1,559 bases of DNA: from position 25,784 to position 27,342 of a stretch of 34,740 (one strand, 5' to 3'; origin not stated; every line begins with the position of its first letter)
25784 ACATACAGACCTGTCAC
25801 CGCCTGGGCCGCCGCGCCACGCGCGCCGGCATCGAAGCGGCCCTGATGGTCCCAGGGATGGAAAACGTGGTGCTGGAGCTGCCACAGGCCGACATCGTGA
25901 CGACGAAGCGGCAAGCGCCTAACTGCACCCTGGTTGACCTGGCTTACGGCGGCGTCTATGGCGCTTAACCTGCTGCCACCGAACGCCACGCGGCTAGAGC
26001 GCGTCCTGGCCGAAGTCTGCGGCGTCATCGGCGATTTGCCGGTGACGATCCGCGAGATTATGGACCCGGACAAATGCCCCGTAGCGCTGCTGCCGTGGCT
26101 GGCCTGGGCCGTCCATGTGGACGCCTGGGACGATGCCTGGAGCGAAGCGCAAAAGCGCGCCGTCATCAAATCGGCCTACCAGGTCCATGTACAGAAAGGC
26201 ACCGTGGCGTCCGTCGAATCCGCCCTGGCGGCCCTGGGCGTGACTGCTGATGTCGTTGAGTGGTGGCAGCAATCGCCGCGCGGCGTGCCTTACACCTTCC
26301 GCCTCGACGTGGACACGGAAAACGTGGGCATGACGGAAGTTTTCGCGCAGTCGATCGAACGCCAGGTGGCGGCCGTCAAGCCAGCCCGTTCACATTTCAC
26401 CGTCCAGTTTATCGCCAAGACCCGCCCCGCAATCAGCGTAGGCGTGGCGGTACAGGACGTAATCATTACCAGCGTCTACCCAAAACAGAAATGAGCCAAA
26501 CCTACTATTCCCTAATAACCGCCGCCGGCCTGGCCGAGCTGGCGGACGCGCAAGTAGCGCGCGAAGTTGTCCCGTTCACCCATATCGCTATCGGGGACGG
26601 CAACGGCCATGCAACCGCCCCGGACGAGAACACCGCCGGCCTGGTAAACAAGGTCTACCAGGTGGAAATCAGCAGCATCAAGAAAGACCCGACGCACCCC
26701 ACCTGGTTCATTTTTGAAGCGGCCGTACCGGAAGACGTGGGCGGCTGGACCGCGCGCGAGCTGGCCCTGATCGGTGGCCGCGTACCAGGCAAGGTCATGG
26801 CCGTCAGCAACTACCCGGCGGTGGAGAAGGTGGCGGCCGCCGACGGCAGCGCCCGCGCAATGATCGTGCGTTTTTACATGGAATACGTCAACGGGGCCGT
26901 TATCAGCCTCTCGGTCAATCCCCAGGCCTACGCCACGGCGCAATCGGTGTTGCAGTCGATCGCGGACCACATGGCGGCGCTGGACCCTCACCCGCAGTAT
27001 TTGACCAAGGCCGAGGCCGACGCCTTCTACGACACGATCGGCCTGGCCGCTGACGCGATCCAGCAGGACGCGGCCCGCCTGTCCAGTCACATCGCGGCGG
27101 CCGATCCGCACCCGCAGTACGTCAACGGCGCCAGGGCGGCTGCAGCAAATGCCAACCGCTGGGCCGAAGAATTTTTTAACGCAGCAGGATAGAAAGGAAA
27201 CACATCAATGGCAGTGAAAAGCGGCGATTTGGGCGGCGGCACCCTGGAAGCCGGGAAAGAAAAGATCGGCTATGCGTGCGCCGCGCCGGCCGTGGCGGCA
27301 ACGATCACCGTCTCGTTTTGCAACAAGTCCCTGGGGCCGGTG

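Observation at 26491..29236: Non-canonical split tail fibre: 233-aa gpH-type anchor, 107-aa adaptor, and a 564-aa protein with seven propeller-like repeats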

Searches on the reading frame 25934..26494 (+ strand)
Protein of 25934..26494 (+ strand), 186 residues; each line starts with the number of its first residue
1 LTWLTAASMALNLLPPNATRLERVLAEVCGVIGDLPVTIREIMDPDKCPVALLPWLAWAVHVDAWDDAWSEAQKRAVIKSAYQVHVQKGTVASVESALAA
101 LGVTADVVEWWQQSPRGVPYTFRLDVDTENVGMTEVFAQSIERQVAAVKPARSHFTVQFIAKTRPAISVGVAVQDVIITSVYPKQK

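Call 3: search_protein_families(library=pfam, proteins=[window:25934-26494:+], max_evalue=1)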
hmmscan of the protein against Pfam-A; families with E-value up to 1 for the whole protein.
window:25934-26494:+ (186 aa): 1 family
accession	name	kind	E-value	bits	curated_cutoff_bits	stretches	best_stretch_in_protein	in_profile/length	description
PF09684.15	Tail_P2_I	-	1.3e-50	171.3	20.6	1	14-152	1-139/139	Phage tail protein (Tail_P2_I)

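Call 4: search_protein_families(library=phrogs, proteins=[window:25934-26494:+], max_evalue=0.1)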
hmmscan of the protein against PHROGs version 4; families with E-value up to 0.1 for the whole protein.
window:25934-26494:+ (186 aa): 13 families
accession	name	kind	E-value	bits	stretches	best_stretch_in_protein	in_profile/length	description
phrog_48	-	tail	2.8e-73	248.6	1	8-184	11-188/478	tail protein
phrog_5726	-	tail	1.9e-35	123.8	1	8-159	2-162/249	tail protein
phrog_9915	-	unknown function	5.1e-35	121.2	1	7-160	807-962/1813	-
phrog_34934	-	tail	7e-23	82.2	1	8-104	5-102/413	tail protein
phrog_29945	-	unknown function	2.6e-21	77.2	1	28-159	114-250/369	-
phrog_14404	-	tail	9.8e-21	75.3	1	54-162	59-163/363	baseplate protein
phrog_19272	-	unknown function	2.2e-08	34.9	1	11-105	5-100/288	-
phrog_17612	-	tail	3.9e-05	23.9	1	13-154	3-134/406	tail protein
phrog_2871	-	tail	0.014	14.2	1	27-139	9-106/1456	tail protein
phrog_8207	-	unknown function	0.028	14.6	1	12-157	4-144/368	-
phrog_1228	-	tail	0.068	13.4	1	41-104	43-105/193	tail protein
phrog_26970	-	head and packaging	0.079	13.4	1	99-159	78-136/258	major head protein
phrog_34318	-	unknown function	0.095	13.4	0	118-171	57-108/181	-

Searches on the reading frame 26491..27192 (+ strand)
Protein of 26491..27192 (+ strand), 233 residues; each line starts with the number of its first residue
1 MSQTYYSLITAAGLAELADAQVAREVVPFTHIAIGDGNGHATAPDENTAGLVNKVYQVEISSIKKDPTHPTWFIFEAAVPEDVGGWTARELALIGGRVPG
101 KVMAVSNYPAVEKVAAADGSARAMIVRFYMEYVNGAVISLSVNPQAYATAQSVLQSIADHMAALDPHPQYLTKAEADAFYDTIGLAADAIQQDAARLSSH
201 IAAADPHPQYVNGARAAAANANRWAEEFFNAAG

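Call 3: search_protein_families(library=pfam, proteins=[window:26491-27192:+], max_evalue=1)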
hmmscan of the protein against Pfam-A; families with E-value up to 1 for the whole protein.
window:26491-27192:+ (233 aa): 2 families
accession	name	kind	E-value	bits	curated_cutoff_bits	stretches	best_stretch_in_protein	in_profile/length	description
PF12571.13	Phage_tail_fib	-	5.7e-36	124.2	23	1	1-147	1-145/150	Phage tail-collar fibre protein, N-terminal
PF11608.14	RRM_MARF1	-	0.12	13.1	27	1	97-146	32-80/89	MARF1, RNA recognition motif 1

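Call 4: search_protein_families(library=phrogs, proteins=[window:26491-27192:+], max_evalue=0.1)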
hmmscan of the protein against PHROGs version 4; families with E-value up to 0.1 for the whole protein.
window:26491-27192:+ (233 aa): 33 families (the best 25 are shown)
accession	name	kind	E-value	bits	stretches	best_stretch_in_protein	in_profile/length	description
phrog_1780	-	tail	9.4e-37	128.1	1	1-176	2-174/855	tail collar fiber protein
phrog_327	-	tail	1.9e-35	124.3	1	1-187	4-179/618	tail protein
phrog_381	-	tail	2.8e-34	120.3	1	1-161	1-163/566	tail fiber protein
phrog_988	-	tail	2.1e-32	114.3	1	1-158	2-158/574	tail protein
phrog_5181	-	unknown function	5.2e-30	105.4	1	3-166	3-165/763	-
phrog_2137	-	tail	4.7e-29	102.7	1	2-162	3-161/267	tail fiber protein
phrog_6202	-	tail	7.6e-29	102.3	1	1-203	1-195/636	tail fiber protein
phrog_1162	-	tail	6.3e-28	98.8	1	2-157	3-156/354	tail fiber protein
phrog_4618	-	tail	3e-26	93.1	1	1-172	1-171/413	tail collar fiber protein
phrog_295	-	tail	4.6e-25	89.6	1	1-162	162-322/794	tail fiber protein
phrog_11518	-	tail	1.4e-22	80.7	1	4-165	3-164/812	tail fiber protein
phrog_10153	-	tail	3.5e-21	76.5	1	3-161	3-159/327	tail fiber protein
phrog_7032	-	tail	3e-16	59.7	1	1-163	1-162/866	tail fiber protein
phrog_14570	-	unknown function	5.6e-16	59.3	1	4-169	7-170/540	-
phrog_27782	-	unknown function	1.6e-15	57.8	1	1-172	1-172/644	-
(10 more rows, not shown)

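Call 52: search_dna_similar(query=window:26491-27189:+, collection=phages, mode=protein, max_evalue=1e-10, max_rows=30)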
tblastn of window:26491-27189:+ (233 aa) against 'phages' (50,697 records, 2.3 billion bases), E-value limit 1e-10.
Records with a match: 320; places in all: 320; records where one place covers at least 80% of the query: 8.
Best place of each record, by identity: <60% 320.
By first word of the organism name: Ralstonia 59; Escherichia 43; Yersinia 41; Clostridium 35; Klebsiella 32; Salmonella 19; Peduovirus 16; Clostridioides 11; Mannheimia 10; Xanthomonas 10; and 20 more.
By host as written in the record: Ralstonia solanacearum 50; - 46; Klebsiella pneumoniae 26; Yersinia pestis EV76-CN 24; Clostridium difficile 17; Escherichia coli 15; Yersinia enterocolitica 10; Xanthomonas campestris pv. campestris GBBC 1419 8; and 81 more.
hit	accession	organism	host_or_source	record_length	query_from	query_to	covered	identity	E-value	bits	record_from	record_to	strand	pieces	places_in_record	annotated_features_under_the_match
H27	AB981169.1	Ralstonia phage RSY1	Ralstonia solanacearum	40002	1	168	72%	39.6%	5e-27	114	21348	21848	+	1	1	hypothetical protein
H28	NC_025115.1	Ralstonia phage RSY1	Ralstonia solanacearum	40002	1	168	72%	39.6%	5e-27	114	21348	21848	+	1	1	tail protein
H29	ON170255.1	Ralstonia phage YO150_3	Ralstonia solanacearum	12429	1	168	72%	39.1%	8e-27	113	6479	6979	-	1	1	record has no annotation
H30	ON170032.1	Ralstonia phage YO009_3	Ralstonia solanacearum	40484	1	168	72%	39.1%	1e-26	112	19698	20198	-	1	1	record has no annotation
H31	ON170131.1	Ralstonia phage YO079_1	Ralstonia solanacearum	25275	1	168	72%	39.1%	4e-26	111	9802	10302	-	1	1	record has no annotation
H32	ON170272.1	Ralstonia phage YO163_1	Ralstonia solanacearum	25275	1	168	72%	39.1%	4e-26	111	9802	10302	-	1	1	record has no annotation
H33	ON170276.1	Ralstonia phage YO164_1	Ralstonia solanacearum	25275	1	168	72%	39.1%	4e-26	111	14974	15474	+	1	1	record has no annotation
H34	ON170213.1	Ralstonia phage YO124_1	Ralstonia solanacearum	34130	1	168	72%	38.5%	2e-26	112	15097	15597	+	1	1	record has no annotation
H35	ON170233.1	Ralstonia phage YO136_2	Ralstonia solanacearum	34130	1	168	72%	38.5%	2e-26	112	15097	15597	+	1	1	record has no annotation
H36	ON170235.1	Ralstonia phage YO137_2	Ralstonia solanacearum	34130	1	168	72%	38.5%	2e-26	112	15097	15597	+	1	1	record has no annotation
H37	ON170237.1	Ralstonia phage YO138_2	Ralstonia solanacearum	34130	1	168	72%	38.5%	2e-26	112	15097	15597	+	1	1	record has no annotation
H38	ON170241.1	Ralstonia phage YO140_2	Ralstonia solanacearum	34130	1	168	72%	38.5%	2e-26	112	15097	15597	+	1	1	record has no annotation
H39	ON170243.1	Ralstonia phage YO141_2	Ralstonia solanacearum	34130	1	168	72%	38.5%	2e-26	112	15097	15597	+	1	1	record has no annotation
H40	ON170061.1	Ralstonia phage YO023_2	Ralstonia solanacearum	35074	1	168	72%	38.5%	2e-26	112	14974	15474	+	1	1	record has no annotation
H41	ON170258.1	Ralstonia phage YO152_1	Ralstonia solanacearum R578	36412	1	168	72%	38.5%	2e-26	112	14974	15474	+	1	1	record has no annotation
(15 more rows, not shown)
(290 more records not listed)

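Call 54: get_annotated_region(hit=H28, flank=5000)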
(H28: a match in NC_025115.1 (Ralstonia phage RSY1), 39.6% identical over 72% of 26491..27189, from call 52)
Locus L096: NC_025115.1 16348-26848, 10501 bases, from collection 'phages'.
description: Ralstonia phage RSY1 DNA, complete genome.
organism: Ralstonia phage RSY1 (NCBI taxid 1530085)
taxonomy: Viruses; Duplodnaviria; Heunggongvirae; Uroviricota; Caudoviricetes; Peduoviridae; Arsyunavirus; Arsyunavirus RSY1
host: Ralstonia solanacearum; source: -; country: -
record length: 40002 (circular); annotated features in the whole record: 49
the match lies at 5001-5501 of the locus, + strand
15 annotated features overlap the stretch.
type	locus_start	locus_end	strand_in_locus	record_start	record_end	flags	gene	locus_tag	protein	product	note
CDS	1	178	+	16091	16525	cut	-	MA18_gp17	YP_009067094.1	tail terminator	ORF17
CDS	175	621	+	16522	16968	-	-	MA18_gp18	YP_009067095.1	virion morphogenesis protein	ORF18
CDS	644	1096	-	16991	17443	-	-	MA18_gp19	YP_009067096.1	hypothetical protein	ORF19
CDS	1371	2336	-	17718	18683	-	-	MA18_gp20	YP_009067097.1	transposase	ORF20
CDS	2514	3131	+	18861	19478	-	-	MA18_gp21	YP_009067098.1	baseplate spike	ORF21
CDS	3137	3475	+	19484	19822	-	-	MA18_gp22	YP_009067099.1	baseplate wedge subunit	ORF22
CDS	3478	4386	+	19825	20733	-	-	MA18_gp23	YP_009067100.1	baseplate protein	ORF23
CDS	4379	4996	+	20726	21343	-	-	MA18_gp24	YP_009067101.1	tail protein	ORF24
CDS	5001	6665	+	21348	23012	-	-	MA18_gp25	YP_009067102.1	tail protein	ORF25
CDS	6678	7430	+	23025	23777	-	-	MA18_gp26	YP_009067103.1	tail fiber protein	ORF26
CDS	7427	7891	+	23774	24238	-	-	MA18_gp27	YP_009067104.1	enoyl-CoA hydratase/carnithine racemase-like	ORF27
CDS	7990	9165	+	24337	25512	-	-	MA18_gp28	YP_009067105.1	tail sheath protein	ORF28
CDS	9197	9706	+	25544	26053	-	-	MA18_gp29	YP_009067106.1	head closure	ORF29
CDS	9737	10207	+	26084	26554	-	-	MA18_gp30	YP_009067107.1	tail protein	ORF30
CDS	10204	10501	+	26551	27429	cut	-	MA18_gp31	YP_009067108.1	hypothetical protein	ORF31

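Call 78: search_protein_families(library=ncbifam, proteins=[window:26491-27189:+], max_evalue=0.01)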
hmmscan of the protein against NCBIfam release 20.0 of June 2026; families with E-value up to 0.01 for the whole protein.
window:26491-27189:+ (233 aa): 0 families
